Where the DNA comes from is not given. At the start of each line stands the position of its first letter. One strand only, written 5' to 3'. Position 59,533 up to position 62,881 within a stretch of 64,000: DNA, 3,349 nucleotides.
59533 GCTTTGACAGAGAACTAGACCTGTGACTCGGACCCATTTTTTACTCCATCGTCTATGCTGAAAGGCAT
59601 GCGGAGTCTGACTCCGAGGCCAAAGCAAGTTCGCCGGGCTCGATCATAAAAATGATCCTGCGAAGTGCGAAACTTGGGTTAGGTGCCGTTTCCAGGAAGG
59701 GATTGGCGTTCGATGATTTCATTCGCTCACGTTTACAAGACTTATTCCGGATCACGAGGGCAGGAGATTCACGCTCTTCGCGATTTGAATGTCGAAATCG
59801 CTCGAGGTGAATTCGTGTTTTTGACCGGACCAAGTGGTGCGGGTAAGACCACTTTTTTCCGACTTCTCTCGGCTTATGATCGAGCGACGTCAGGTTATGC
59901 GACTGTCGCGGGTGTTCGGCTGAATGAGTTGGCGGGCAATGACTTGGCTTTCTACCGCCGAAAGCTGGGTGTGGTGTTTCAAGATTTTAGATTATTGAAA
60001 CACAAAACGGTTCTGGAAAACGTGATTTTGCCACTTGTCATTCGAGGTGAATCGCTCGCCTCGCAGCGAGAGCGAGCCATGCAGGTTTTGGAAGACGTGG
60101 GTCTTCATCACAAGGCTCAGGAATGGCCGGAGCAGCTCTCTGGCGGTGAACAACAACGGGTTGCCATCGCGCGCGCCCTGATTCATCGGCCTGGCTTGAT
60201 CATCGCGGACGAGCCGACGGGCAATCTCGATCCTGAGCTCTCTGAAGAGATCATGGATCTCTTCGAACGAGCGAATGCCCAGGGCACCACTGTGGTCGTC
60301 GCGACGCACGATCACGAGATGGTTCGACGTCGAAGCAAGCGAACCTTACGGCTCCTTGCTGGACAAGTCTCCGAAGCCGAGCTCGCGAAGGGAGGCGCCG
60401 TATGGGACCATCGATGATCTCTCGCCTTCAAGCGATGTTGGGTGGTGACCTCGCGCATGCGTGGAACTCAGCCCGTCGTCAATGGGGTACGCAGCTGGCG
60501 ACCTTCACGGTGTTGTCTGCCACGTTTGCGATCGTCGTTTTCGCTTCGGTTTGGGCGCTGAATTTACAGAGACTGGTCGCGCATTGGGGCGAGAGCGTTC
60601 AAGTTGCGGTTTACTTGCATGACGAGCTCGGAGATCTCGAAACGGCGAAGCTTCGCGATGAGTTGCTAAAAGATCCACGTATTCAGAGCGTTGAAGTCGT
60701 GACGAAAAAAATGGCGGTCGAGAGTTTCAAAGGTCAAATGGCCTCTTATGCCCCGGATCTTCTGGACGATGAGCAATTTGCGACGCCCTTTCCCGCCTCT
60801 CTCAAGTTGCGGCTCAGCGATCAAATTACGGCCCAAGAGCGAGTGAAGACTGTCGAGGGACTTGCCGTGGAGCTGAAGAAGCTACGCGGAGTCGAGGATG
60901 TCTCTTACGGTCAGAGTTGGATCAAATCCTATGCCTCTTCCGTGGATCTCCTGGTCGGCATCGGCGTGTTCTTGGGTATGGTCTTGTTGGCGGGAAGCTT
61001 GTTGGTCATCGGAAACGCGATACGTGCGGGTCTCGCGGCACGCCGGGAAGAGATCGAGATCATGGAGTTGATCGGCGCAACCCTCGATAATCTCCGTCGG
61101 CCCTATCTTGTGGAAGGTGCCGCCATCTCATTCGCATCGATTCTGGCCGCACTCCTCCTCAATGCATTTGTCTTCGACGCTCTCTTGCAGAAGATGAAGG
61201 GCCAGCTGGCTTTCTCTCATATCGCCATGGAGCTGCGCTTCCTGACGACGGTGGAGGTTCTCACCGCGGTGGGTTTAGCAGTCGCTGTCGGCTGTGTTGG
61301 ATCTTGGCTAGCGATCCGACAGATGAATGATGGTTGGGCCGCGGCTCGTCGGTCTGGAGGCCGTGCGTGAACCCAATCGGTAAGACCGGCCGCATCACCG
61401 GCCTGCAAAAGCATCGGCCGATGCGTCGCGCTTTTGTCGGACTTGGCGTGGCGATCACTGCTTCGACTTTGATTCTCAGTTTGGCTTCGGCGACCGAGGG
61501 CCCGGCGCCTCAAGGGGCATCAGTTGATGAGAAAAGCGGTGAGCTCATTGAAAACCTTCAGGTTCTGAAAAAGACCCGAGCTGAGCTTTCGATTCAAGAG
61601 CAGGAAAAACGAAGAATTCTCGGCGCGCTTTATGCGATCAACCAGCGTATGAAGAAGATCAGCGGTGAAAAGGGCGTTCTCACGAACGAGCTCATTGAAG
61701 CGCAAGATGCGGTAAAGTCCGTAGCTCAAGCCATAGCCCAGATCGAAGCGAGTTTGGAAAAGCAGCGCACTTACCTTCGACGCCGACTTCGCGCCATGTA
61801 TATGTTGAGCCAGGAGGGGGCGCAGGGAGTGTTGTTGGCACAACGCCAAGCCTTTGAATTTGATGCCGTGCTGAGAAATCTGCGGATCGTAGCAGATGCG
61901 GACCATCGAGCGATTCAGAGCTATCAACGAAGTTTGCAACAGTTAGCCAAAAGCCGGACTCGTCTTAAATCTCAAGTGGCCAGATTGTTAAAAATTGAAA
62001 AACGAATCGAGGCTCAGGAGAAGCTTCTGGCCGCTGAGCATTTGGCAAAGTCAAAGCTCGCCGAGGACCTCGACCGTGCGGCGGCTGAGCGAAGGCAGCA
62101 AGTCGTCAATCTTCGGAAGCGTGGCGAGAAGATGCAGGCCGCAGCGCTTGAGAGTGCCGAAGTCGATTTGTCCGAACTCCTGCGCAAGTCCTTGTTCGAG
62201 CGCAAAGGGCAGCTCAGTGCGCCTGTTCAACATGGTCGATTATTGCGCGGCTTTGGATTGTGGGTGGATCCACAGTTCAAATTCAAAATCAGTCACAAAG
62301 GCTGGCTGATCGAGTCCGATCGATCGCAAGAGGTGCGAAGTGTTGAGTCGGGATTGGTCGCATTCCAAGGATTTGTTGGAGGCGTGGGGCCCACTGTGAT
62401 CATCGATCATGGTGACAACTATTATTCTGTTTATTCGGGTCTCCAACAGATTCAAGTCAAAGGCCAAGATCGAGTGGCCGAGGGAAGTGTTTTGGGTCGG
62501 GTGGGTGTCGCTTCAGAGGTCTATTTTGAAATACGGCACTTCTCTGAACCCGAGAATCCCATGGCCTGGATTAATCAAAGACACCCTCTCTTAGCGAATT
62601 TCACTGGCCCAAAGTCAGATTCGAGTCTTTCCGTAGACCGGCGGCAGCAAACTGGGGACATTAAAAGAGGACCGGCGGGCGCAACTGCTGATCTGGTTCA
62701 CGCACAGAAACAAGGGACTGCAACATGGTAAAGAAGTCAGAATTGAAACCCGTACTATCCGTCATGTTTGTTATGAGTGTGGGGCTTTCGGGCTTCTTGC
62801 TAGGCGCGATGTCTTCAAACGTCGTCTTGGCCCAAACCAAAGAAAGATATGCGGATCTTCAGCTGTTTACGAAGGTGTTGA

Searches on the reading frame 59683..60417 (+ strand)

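Call 89: search_protein_families(library=pfam, proteins=[window:59683-60417:+], max_evalue=0.001)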
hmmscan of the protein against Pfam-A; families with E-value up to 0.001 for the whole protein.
window:59683-60417:+ (244 aa): 7 families
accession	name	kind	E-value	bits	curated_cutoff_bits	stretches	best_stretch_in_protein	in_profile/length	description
PF00005.33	ABC_tran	-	1.1e-33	117.2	25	1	32-179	1-136/137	ABC transporter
PF13304.12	AAA_21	-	5.6e-11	43.5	27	1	150-211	236-300/304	AAA domain, putative AbiEii toxin, Type IV TA system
PF13191.12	AAA_16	-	7e-07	30.3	32.6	1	25-198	5-124/167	AAA ATPase domain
PF13671.12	AAA_33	-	3.2e-06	27.9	27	0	158-235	57-134/143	AAA domain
PF13238.12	AAA_18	-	2.6e-05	25.1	29.4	0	45-85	1-33/128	AAA domain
PF13401.12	AAA_22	-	4.8e-05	24.1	27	1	43-205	6-119/130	AAA domain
PF02463.25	SMC_N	-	0.0001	22.2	40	0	133-217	124-205/220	RecF/RecN/SMC N terminal domain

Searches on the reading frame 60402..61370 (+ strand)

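Call 89: search_protein_families(library=pfam, proteins=[window:60402-61370:+], max_evalue=0.001)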
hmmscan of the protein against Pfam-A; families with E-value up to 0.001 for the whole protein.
window:60402-61370:+ (322 aa): 2 families
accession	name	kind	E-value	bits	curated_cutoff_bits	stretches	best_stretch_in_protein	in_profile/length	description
PF18075.7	FtsX_ECD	-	1.8e-14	54.6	23.5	1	66-167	1-96/96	FtsX extracellular domain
PF02687.27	FtsX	-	3.6e-11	43.6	25.5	1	190-307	2-114/120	FtsX-like permease C-terminal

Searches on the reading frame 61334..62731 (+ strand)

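Call 89: search_protein_families(library=pfam, proteins=[window:61334-62731:+], max_evalue=0.001)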
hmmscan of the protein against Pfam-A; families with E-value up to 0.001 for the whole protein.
window:61334-62731:+ (465 aa): 1 family
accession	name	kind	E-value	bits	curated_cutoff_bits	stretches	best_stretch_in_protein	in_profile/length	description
PF01551.29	Peptidase_M23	-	2.7e-17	63.2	28.7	1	320-409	2-96/96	Peptidase family M23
